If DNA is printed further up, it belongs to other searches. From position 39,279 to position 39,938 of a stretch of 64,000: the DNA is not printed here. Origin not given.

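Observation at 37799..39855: Stand-alone three-gene operon of VirB2/TrbC-like pilin paralogs with no type IV secretion machinery nearby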

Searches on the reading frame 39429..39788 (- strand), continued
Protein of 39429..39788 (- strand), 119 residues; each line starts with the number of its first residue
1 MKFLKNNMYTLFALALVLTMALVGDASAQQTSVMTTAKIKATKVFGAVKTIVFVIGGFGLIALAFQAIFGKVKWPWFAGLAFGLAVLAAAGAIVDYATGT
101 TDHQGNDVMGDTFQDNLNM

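Call 77: search_protein_families(library=pfam, proteins=[L124:4101-4841:+, L124:4845-6485:+, L124:6475-10665:+, L124:10669-13779:+, L130:11053-11895:+, L130:12118-12339:+], max_evalue=0.01)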
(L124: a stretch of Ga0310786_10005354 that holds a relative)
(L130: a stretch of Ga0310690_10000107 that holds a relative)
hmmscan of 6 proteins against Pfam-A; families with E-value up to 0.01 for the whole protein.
L124:4101-4841:+ (247 aa): 1 family
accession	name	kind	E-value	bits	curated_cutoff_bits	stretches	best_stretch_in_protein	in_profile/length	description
PF04335.19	VirB8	-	2.8e-23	83.3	23.2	1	51-242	17-211/213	VirB8 protein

L124:4845-6485:+ (547 aa): 2 families
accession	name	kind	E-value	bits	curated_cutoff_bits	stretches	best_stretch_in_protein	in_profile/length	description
PF03524.21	CagX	-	1.4e-12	48.3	34.2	1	83-328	4-195/198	Conjugal transfer protein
PF05036.18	SPOR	-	0.0029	18.4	21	0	487-545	19-76/76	SPOR domain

L124:6475-10665:+ (1397 aa): 6 families
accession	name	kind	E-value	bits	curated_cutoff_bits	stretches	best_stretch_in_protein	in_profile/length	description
PF21785.3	Bflower_2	-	6.2e-107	351.8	38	12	441-537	2-95/112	5-fold beta-flower protein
PF21784.3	Bflower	-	4.1e-54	182.3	25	8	442-504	2-63/116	4-fold beta flower protein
PF12396.14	DUF3659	-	3.3e-51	171.4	24.8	6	335-384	10-55/61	Protein of unknown function (DUF3659)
PF05593.20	RHS_repeat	-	1.7e-14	54.2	22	0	410-459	2-37/38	RHS Repeat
PF25455.1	Beta-barrel_CAF17_C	-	0.00055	20.1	25.7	0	519-537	12-30/70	CAF17, C-terminal beta-barrel domain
PF18342.7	LytB_SH3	-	0.0087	16.6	25.8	0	643-658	14-29/67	Endo-beta-N-acetylglucosaminidase LytB SH3 domain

L124:10669-13779:+ (1037 aa): 3 families
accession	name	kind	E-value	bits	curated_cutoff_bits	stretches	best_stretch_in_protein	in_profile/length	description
PF21785.3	Bflower_2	-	2.6e-43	146.8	38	5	183-258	15-87/112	5-fold beta-flower protein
PF21784.3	Bflower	-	1.4e-10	42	25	0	787-832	9-53/116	4-fold beta flower protein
PF12396.14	DUF3659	-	6.7e-07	29.5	24.8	0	954-980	11-36/61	Protein of unknown function (DUF3659)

L130:11053-11895:+ (280 aa): 0 families

L130:12118-12339:+ (73 aa): 0 families

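Call 85: search_dna_similar(query=window:39429-39788:-, collection=plasmids, mode=protein, max_evalue=0.001, max_rows=15)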
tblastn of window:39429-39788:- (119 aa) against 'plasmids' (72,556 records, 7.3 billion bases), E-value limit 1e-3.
No match.

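Call 86: search_dna_similar(query=P0244, collection=plasmids, mode=protein, max_evalue=1e-10, max_rows=15)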
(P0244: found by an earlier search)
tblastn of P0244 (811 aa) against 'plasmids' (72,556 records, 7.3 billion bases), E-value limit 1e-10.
The search stops at 5000 records and this limit was reached: more records match than are counted here, and every count below describes the 5000 best-scoring records only.
Records with a match: at least 5000; places in all: 5365; records where one place covers at least 80% of the query: 732.
Best place of each record, by identity: <60% 5000.
By first word of the organism name: Escherichia 1169; Klebsiella 507; Salmonella 310; Campylobacter 303; Agrobacterium 300; Rhizobium 294; Enterobacter 182; Sinorhizobium 148; Citrobacter 147; Xanthomonas 132; and 208 more.
By predicted mobility (MOB-suite, as given by PLSDB): conjugative 3999; non-mobilizable 641; mobilizable 360.
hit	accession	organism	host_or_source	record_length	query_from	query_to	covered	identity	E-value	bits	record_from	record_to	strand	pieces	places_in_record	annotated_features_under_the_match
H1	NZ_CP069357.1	Microvirga sp. VF16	Vachellia farnesiana,Cell culture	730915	1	808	100%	37.5%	4e-172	558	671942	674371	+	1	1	hypothetical protein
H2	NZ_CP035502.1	Sphingosinicella sp. BN140058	Cell culture,soil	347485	16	806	98%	36.4%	5e-137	456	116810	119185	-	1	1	hypothetical protein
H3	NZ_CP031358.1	Erythrobacter aureus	marine sediment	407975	20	807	97%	35.5%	1e-140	466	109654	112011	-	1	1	VirB4 family type IV secretion system protein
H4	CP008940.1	Candidatus Paracaedimonas acanthamoebae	Acanthamoeba polyphaga HN-3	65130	30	808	96%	30.2%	1e-108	373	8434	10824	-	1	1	hypothetical protein (x2)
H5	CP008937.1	Candidatus Paracaedimonas acanthamoebae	Acanthamoeba polyphaga HN-3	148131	30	808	96%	30.2%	1e-108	373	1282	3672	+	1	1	hypothetical protein (x2)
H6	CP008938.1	Candidatus Paracaedimonas acanthamoebae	Acanthamoeba polyphaga HN-3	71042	30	808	96%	28.7%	2e-104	361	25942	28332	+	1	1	hypothetical protein (x2)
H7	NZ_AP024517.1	Nitrosospira sp. NRS527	Oryza sativa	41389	31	808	96%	27.3%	2e-61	233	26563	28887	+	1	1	hypothetical protein | type IV secretion system protein | VirB3 family type IV secretion system protein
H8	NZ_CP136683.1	Thalassospira lucentensis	Macrocystis pyrifera gametophyte,Whole ...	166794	27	799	95%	26.9%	3e-68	254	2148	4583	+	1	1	DUF87 domain-containing protein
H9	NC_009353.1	Magnetospirillum gryphiswaldense MSR-1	from the mud of the eutrophic river Ryck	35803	58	800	92%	26.8%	8e-53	207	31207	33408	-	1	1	VirB4 family type IV secretion system protein | hypothetical protein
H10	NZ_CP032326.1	Azospirillum argentinense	soil sample,Agricultural field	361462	22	774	93%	26.2%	1e-61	234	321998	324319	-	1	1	hypothetical protein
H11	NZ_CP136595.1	Parasphingorhabdus sp. SCSIO 66989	Favia sp.,pure culture,reef-building ...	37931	57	800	92%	25.8%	7e-46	186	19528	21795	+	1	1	VirB4 family type IV secretion/conjugal transfer ATPase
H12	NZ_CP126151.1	Sagittula sp. MA-2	Cell culture,Coastal seawater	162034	50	790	91%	25.8%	1e-35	154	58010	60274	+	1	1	type IV secretion system protein B4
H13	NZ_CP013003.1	Caulobacter henricii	pond water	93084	50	800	93%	25.4%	2e-40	169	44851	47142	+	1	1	VirB4 family type IV secretion/conjugal transfer ATPase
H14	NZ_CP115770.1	Paracoccus sediminicola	cell culture,sediment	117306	50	790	91%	25.8%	1e-38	163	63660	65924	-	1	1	type IV secretion system protein B4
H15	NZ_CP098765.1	Sphingomonas aerolata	cloud water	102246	50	800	93%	25.4%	2e-44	181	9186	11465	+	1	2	VirB4 family type IV secretion/conjugal transfer ATPase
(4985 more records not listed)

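Call 89: get_annotated_region(hit=H1, flank=9000)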
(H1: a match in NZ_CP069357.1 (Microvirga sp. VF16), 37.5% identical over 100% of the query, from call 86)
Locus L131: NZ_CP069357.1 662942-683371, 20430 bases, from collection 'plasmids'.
description: Microvirga sp. VF16 plasmid pMVF16-3, complete sequence
organism: Microvirga sp. VF16 (NCBI taxid 2807101)
taxonomy: Bacteria; Pseudomonadota; Alphaproteobacteria; Hyphomicrobiales; Methylobacteriaceae; Microvirga; Microvirga sp. VF16
host: -; source: Vachellia farnesiana,Cell culture; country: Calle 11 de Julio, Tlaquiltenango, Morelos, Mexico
typing (MOB-suite, as given by PLSDB): non-mobilizable
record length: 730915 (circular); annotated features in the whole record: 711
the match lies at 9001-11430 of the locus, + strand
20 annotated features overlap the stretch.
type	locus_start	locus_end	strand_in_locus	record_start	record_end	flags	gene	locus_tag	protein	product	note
CDS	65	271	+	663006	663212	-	-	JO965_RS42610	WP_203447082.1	hypothetical protein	-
CDS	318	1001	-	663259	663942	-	-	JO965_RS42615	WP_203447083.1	GntR family transcriptional regulator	-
CDS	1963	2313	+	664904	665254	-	-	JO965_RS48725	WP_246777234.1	cell wall hydrolase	-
CDS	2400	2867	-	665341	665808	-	-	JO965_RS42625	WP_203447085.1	hypothetical protein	-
CDS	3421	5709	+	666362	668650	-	-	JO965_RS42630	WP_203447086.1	MobA/MobL family protein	-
CDS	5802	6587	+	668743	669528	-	-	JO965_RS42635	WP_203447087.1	hypothetical protein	-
CDS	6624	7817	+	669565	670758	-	-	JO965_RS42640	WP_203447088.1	DnaB-like helicase C-terminal domain-containing protein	GO:0006260 - DNA replication [Evidence IEA]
CDS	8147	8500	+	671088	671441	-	-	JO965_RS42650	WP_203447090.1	TrbC/VirB2 family protein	-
CDS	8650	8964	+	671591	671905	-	-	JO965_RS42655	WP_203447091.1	VirB3 family type IV secretion system protein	-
CDS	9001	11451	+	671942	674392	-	-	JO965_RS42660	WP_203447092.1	hypothetical protein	-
CDS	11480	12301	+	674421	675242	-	-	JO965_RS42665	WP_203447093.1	hypothetical protein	-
CDS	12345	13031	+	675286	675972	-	-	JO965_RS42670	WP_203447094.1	hypothetical protein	-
CDS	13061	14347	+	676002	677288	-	-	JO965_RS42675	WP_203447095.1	hypothetical protein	-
CDS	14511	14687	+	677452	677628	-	-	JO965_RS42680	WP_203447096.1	hypothetical protein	-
CDS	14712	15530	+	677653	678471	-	-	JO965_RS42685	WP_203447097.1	VirB8/TrbF family protein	-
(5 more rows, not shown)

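Call 90: get_annotated_region(hit=H5, flank=9000)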
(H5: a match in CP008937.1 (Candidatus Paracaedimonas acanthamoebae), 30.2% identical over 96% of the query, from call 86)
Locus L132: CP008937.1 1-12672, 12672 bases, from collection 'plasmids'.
description: Candidatus Caedibacter acanthamoebae plasmid Plasmid_00001, complete sequence
organism: Candidatus Paracaedimonas acanthamoebae (NCBI taxid 244581)
taxonomy: Bacteria; Pseudomonadota; Alphaproteobacteria; Holosporales; Caedimonadaceae; Candidatus Paracaedimonas; Candidatus Paracaedimonas acanthamoebae
host: -; source: Acanthamoeba polyphaga HN-3; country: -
typing (MOB-suite, as given by PLSDB): non-mobilizable; replicon rep_cluster_223
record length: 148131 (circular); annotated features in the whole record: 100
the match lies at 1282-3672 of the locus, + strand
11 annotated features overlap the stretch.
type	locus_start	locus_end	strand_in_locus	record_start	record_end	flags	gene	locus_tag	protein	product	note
CDS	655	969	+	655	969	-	-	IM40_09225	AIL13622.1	hypothetical protein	-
CDS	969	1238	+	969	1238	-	-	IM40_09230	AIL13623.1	hypothetical protein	-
CDS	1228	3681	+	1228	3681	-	-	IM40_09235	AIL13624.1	hypothetical protein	-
CDS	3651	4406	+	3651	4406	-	-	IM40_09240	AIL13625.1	hypothetical protein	-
CDS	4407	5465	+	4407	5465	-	-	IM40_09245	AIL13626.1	hypothetical protein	-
CDS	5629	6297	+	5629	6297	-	-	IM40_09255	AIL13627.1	hypothetical protein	-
CDS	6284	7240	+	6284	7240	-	-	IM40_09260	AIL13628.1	hypothetical protein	-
CDS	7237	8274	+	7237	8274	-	-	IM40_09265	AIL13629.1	hypothetical protein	-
CDS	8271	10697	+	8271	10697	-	-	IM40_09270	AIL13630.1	hypothetical protein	-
CDS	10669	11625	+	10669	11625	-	-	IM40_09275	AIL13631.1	hypothetical protein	-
CDS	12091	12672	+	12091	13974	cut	-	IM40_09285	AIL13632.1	hypothetical protein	-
